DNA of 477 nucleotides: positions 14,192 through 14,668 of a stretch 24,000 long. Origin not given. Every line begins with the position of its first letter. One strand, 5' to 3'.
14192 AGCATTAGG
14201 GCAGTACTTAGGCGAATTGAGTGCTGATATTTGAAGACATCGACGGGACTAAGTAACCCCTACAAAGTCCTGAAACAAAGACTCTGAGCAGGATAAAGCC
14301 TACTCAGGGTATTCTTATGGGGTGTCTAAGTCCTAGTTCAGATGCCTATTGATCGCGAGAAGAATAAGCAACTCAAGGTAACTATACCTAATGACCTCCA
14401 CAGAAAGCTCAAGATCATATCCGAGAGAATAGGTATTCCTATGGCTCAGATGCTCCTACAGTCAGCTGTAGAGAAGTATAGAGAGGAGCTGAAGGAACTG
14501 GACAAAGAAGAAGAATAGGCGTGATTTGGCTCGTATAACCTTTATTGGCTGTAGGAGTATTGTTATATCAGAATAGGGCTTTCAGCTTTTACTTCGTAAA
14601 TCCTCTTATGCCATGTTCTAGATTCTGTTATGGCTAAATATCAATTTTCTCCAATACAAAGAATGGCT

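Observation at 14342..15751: RHH protein plus HNH nuclease fused to an unassignable ~270-aa domain: candidate undescribed defence or toxin-antitoxin-like module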

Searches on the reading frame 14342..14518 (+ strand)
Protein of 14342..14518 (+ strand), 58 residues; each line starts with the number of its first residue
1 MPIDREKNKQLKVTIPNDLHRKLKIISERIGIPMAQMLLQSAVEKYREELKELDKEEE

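Call 3: search_protein_families(library=pfam, proteins=[window:14342-14518:+], max_evalue=1)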
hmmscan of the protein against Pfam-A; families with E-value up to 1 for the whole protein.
window:14342-14518:+ (58 aa): 1 family
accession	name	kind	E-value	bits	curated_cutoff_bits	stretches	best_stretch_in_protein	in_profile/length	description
PF12651.13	RHH_3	-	0.00019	21.7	21.6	1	13-37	7-31/44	Ribbon-helix-helix domain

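Call 4: search_protein_families(library=padloc, proteins=[window:14342-14518:+], max_evalue=1)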
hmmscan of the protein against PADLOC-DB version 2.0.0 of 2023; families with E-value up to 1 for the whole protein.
window:14342-14518:+ (58 aa): 0 families

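Call 5: search_protein_families(library=ncbifam, proteins=[window:14342-14518:+], max_evalue=1)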
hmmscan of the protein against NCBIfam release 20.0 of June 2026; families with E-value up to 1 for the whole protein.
window:14342-14518:+ (58 aa): 2 families
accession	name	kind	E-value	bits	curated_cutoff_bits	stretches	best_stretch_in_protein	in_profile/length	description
NF052617.1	slr0373_blue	equivalog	0.021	14.8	100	1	8-54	2-48/113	slr0373 family blue light stress response protein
NF010256.0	PRK13702.1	subfamily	0.021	14.8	87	1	5-40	38-73/85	replication regulatory protein RepA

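Call 59: search_protein_families(library=phrogs, proteins=[window:14342-14515:+], max_evalue=0.1)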
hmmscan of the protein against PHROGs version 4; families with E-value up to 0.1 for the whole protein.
window:14342-14515:+ (58 aa): 5 families
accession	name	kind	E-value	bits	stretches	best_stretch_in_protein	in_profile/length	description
phrog_3180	-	transcription regulation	2.2e-08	34.9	1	8-51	5-47/50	Arc-like repressor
phrog_582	-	transcription regulation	0.00099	20.4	1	5-52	54-100/105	Arc-like repressor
phrog_876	-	transcription regulation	0.0026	18.3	1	2-55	61-113/239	transcriptional repressor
phrog_11531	-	integration and excision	0.019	15.9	1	17-49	80-112/144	integrase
phrog_3887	-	transcription regulation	0.027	15.2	1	15-51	25-60/61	transcriptional regulator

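Call 73: find_encoding_contigs(protein=window:14342-14518:+, flank=4000, max_places=10)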
Protein window:14342-14518:+ (58 aa): 22 contigs read that carry it; 10 places shown.
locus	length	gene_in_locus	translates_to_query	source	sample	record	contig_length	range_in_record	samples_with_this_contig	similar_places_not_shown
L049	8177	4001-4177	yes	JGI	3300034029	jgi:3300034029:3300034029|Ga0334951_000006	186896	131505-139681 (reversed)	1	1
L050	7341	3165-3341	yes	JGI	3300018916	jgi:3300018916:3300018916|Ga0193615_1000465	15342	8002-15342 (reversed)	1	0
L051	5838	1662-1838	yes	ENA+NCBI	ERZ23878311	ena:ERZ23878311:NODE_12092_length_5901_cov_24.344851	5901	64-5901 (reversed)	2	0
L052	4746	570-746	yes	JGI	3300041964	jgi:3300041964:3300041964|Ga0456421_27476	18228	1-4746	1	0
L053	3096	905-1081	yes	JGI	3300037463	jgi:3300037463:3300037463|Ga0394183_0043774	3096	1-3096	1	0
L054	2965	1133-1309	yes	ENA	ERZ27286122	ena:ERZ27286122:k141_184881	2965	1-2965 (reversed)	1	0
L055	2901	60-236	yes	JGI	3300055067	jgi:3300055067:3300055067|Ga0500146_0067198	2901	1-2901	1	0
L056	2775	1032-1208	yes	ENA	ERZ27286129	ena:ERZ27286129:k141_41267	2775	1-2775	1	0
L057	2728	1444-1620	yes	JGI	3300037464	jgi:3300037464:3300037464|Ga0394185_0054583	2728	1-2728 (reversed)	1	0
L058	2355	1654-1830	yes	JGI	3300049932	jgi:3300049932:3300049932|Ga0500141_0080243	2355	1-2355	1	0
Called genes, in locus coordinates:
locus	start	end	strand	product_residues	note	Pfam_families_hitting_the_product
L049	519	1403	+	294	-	PF02673:BacA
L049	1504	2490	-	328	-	PF17728:BsuBI_PstI_RE_N, PF06616:BsuBI_PstI_RE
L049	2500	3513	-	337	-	PF00145:DNA_methylase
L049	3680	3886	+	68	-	-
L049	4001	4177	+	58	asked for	-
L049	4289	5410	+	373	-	PF01844:HNH (faint), PF14279:HNH_5 (faint)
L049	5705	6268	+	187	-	PF05685:Uma2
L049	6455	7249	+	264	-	PF12787:EcsC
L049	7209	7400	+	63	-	-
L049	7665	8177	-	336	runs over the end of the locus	PF04055:Radical_SAM, PF12345:DUF3641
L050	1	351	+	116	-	?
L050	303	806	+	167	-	-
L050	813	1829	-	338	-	PF17728:BsuBI_PstI_RE_N, PF06616:BsuBI_PstI_RE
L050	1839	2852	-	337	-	PF00145:DNA_methylase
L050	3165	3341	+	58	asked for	-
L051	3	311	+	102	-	?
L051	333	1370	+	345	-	PF00144:Beta-lactamase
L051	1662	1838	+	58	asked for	-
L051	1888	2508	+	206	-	-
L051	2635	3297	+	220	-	-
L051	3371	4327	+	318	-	-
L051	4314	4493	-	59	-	-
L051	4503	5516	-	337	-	PF00145:DNA_methylase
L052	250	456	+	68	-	-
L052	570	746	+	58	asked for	-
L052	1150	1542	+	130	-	-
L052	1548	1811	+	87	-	-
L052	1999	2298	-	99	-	-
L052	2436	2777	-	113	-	PF00107:ADH_zinc_N, PF13602:ADH_zinc_N_2 (faint)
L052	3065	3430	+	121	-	-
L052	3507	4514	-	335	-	PF00482:T2SSF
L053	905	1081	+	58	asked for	-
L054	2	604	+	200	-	?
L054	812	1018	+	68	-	-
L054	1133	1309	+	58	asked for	-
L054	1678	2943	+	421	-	PF12323:HTH_OrfB_IS605, PF01385:OrfB_IS605, PF07282:Cas12f1-like_TNB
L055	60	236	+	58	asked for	-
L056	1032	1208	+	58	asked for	-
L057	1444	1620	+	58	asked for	-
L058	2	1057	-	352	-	?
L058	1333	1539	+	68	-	-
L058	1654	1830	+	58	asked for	-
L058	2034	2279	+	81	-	-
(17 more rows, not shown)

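Call 83: find_homologous_proteins(query=window:14342-14515:+, max_evalue=0.001)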
Query window:14342-14515:+ (58 aa): 14 proteins with E <= 0.001 among 14 candidates.
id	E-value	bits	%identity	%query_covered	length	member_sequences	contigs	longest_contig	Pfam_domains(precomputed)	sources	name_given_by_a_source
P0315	4.5e-27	109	98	98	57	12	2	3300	-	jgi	jgi:hypothetical protein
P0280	1.4e-26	108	95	98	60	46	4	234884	-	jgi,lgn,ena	jgi:predicted DNA-binding protein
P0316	1.2e-25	105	95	98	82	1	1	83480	-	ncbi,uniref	ncbi:MAG: hypothetical protein RID53_18280 [Coleofasciculus sp. B1-GNL1-01]|uniref:hypothetical prot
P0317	4.1e-25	103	91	98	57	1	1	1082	-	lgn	-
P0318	4.8e-25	103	91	98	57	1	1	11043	-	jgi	jgi:predicted DNA-binding protein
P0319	6.0e-25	103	91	98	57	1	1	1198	-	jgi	jgi:predicted DNA-binding protein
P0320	6.2e-25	103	91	98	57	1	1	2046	-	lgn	-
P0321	1.0e-24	102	89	98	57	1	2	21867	-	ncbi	-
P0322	5.0e-24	100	89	97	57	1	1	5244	-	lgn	-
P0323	1.3e-23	99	88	98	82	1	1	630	-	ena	-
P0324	2.5e-19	85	94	60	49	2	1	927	-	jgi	jgi:predicted DNA-binding protein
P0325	1.5e-12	64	75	83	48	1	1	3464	-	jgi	jgi:hypothetical protein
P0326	9.9e-7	46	79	41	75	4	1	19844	-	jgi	jgi:hypothetical protein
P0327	8.2e-6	43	96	45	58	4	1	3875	-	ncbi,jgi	jgi:hypothetical protein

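Call 85: find_encoding_contigs(protein=P0316, flank=4000, max_places=4)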
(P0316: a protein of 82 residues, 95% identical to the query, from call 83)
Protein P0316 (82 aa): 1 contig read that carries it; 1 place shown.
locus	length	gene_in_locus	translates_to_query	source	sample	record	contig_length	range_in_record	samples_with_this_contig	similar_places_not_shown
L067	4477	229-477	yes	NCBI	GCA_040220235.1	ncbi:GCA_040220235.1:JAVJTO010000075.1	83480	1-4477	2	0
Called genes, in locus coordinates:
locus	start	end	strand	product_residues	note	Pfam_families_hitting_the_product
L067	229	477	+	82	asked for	-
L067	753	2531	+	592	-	PF00395:SLH, PF04966:OprB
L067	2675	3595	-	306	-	PF01145:Band_7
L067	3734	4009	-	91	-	-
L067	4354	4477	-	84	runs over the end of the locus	-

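Call 87: search_protein_families(library=pfam, proteins=[L051:1888-2505:+, L051:3371-4324:+, L063:4348-4728:+], max_evalue=0.05)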
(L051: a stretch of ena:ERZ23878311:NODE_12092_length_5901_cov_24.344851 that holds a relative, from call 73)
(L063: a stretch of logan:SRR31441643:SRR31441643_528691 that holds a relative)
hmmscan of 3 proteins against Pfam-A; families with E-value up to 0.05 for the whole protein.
L051:1888-2505:+ (206 aa): 0 families

L051:3371-4324:+ (318 aa): 0 families

L063:4348-4728:+ (127 aa): 5 families
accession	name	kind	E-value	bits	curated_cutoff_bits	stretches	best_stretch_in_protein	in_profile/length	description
PF12352.13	V-SNARE_C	-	8.1e-05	23.3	27.1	1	25-73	5-53/66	Snare region anchored in the vesicle membrane C-terminus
PF05667.16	CCDC22_CC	-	0.00099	18.8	39.2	1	2-73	210-281/477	CCDC22 protein coiled-coil region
PF25785.1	TPR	-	0.021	15.6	27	1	3-64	13-76/110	Nucleoprotein TPR-like domain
PF25786.1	HEAT_GCN1_C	-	0.027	14.9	27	1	47-113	58-125/151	GCN1-like, C-terminal HEAT repeats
PF04513.17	Baculo_PEP_C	-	0.038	14.5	38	0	3-80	44-123/140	Baculovirus polyhedron envelope protein, PEP, C terminus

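Call 89: search_protein_families(library=padloc, proteins=[L051:1888-2505:+, L051:2635-3294:+, L051:3371-4324:+], max_evalue=0.001)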
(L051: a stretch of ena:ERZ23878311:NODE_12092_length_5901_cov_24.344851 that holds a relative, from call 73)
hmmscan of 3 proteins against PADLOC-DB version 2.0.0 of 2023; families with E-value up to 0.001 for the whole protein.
L051:1888-2505:+ (206 aa): 1 family
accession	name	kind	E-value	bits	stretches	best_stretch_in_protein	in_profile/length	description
PDLC01472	PD_DExK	-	7.7e-48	160.1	1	54-199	2-142/146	"CAS-I,CAS-II,CAS-III,CAS-IV,CAS-V,CAS-VI; associated"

L051:2635-3294:+ (220 aa): 1 family
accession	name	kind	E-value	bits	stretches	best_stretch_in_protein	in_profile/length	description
PDLC01472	PD_DExK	-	0.00086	17.2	0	104-188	37-119/146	"CAS-I,CAS-II,CAS-III,CAS-IV,CAS-V,CAS-VI; associated"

L051:3371-4324:+ (318 aa): 0 families
